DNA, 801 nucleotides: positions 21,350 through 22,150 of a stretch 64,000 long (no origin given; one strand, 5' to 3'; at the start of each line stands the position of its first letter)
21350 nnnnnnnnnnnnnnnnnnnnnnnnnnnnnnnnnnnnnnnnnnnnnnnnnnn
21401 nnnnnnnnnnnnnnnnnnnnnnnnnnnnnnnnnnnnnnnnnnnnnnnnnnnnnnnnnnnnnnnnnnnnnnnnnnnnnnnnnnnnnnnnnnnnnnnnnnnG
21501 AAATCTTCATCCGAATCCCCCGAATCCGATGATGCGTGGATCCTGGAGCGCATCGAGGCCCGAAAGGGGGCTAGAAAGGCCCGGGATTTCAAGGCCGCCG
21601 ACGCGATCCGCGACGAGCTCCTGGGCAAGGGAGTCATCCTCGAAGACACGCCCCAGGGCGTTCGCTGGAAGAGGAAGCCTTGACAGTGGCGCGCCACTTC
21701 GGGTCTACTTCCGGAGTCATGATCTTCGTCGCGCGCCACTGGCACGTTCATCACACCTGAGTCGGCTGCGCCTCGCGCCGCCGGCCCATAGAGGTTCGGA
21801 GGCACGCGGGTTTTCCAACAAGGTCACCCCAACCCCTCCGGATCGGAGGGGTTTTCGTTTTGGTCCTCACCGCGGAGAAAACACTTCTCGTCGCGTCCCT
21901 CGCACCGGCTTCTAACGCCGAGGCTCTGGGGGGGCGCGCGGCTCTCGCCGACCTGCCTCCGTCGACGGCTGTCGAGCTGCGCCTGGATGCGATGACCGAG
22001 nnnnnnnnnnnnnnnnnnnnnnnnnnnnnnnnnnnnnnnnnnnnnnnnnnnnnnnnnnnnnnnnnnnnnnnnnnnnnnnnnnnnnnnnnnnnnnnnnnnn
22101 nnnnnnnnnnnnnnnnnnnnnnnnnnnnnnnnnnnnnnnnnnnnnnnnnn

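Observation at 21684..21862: Mixed His/Trp leader peptide (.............) and attenuator controlling a combined aro-his-trp supraoperon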

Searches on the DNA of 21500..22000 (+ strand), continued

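Call 86: search_with_rna_model(model_id=R1, sources=[window, L001, L002, L003, L004, L005, L006, L007, L008, L009, L010, L011, L012, L013, L014, L015, L016, L017, L018, L019, L020, L022, L023, L024, L025, L026, L027, L028, L029, L030, L031, L032, L033, L034, L035, L036, L037, L038, L040, L044, L048, L049, L050, L051, L052, L053, L055, L056, L070, L071], make_alignment=true, max_evalue=0.00001)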
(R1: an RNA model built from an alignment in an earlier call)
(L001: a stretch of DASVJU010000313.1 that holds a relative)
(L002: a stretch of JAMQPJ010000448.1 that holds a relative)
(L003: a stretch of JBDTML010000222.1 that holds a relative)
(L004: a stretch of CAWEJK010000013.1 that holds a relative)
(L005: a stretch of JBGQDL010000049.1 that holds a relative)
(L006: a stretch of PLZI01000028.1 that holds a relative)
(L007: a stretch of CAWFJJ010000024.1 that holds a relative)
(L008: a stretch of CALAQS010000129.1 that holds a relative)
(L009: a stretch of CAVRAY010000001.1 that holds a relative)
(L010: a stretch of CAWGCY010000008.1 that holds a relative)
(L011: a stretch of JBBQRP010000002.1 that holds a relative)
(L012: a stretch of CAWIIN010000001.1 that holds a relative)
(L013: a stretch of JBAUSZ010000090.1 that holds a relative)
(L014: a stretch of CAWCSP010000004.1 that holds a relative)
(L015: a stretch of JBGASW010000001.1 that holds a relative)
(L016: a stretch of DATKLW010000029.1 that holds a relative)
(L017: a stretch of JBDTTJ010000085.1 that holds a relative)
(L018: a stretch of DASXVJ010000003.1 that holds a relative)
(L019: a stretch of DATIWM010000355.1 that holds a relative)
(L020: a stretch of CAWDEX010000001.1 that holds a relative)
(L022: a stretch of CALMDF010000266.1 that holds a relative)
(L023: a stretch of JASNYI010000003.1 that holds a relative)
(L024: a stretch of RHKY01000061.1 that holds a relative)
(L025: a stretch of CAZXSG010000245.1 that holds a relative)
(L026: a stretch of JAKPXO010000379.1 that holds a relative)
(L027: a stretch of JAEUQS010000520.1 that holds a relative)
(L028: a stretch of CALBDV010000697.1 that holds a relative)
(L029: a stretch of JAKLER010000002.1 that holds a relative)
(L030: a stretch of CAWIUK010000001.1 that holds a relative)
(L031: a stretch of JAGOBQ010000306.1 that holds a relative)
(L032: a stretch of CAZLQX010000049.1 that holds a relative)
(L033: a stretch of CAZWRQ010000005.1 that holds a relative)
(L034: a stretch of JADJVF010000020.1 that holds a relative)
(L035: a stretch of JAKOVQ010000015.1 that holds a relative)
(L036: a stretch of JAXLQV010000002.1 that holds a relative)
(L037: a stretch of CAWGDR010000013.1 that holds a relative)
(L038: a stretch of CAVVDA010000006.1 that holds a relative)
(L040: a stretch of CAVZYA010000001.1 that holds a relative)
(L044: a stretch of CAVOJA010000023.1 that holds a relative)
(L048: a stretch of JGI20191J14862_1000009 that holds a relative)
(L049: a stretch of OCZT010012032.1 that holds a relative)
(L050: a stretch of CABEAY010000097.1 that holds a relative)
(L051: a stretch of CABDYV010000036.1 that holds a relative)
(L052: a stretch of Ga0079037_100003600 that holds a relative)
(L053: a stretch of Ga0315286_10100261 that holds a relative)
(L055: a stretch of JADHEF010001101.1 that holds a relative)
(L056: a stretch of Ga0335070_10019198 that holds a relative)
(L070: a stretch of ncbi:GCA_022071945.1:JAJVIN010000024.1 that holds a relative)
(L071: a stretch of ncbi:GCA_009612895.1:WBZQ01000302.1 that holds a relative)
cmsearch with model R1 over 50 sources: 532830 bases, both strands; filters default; matches with E-value up to 0.00001: 50.
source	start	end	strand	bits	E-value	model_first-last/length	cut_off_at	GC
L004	3891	4007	+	113.5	3.9e-26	1-116/116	no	0.71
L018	3889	4002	+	112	9.6e-26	1-116/116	no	0.67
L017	3888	4001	+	110.4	2.4e-25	1-116/116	no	0.68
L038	3890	4007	+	110.2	2.6e-25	1-116/116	no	0.71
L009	3891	4007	+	110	3.1e-25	1-116/116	no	0.72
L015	3889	4001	+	108.7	6.3e-25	1-116/116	no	0.65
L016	3887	4001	+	108.3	8.1e-25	1-116/116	no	0.67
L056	7263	7377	+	108.3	8.1e-25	1-116/116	no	0.67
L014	3887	4001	+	107.8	1.1e-24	1-116/116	no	0.67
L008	3890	4007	+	107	1.8e-24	1-116/116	no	0.69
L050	6197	6314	+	107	1.8e-24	1-116/116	no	0.69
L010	3890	4007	+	106.5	2.3e-24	1-116/116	no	0.73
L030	3887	4001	+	106.1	2.9e-24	1-116/116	no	0.68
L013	3888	4002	+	105.3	4.5e-24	1-116/116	no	0.7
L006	3890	4007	+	104.9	5.8e-24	1-116/116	no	0.69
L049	5792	5909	+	104.9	5.8e-24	1-116/116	no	0.69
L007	3891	4007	+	104.7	6.7e-24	1-116/116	no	0.69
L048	9893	10007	+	104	9.6e-24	1-116/116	no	0.71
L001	3891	4007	+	104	9.8e-24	1-116/116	no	0.7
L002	58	173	+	103.4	1.4e-23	1-116/116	no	0.73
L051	9891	10007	+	103.4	1.4e-23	1-116/116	no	0.7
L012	3887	4001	+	103.3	1.5e-23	1-116/116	no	0.69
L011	3893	4007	+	102.7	2.1e-23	1-116/116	no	0.7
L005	3893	4007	+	97.5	4.4e-22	1-116/116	no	0.77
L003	3892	4007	+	95.8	1.1e-21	1-116/116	no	0.69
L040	3798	3913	+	95.6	1.3e-21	1-116/116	no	0.68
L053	1689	1805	+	93.1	5.4e-21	1-116/116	no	0.7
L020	3895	4008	+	89.3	5e-20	1-116/116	no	0.67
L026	228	347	+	87.9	1.1e-19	1-116/116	no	0.68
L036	3888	4007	+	87.5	1.4e-19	1-116/116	no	0.68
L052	3513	3625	+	87.4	1.5e-19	1-116/116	no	0.7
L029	3889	4008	+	85.7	4.2e-19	1-116/116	no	0.66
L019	3892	4008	+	85.3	5e-19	1-116/116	no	0.68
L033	3889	4008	+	84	1.1e-18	1-116/116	no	0.66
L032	3889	4008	+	82.6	2.4e-18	1-116/116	no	0.68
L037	3895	4008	+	82.6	2.5e-18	1-116/116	no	0.66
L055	9889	10008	+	82.5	2.5e-18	1-116/116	no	0.65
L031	1495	1614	+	81.3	5.3e-18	1-116/116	no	0.64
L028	1483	1602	+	80.5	8.5e-18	1-116/116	no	0.65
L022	1286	1404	+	79.5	1.5e-17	1-116/116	no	0.68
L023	3880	4001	+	78.4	2.8e-17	1-116/116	no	0.67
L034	3883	4002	+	78.3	3e-17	1-116/116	no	0.67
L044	3883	4002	+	78.3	3e-17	1-116/116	no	0.67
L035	3881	3993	+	73.7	4.3e-16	1-116/116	no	0.67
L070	903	1020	+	61.7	4.5e-13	1-116/116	no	0.63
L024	3889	4006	+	59.5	1.6e-12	1-116/116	no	0.72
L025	2434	2554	+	58.4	3.1e-12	1-116/116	no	0.65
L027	1969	2089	+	58.4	3.1e-12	1-116/116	no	0.67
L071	703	825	+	55.4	1.7e-11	1-116/116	no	0.67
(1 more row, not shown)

Alignment A6: 50 matches aligned to the model, 146 columns, each read 5' to 3' on its own strand. Consensus structure (alignment columns), stored with it:
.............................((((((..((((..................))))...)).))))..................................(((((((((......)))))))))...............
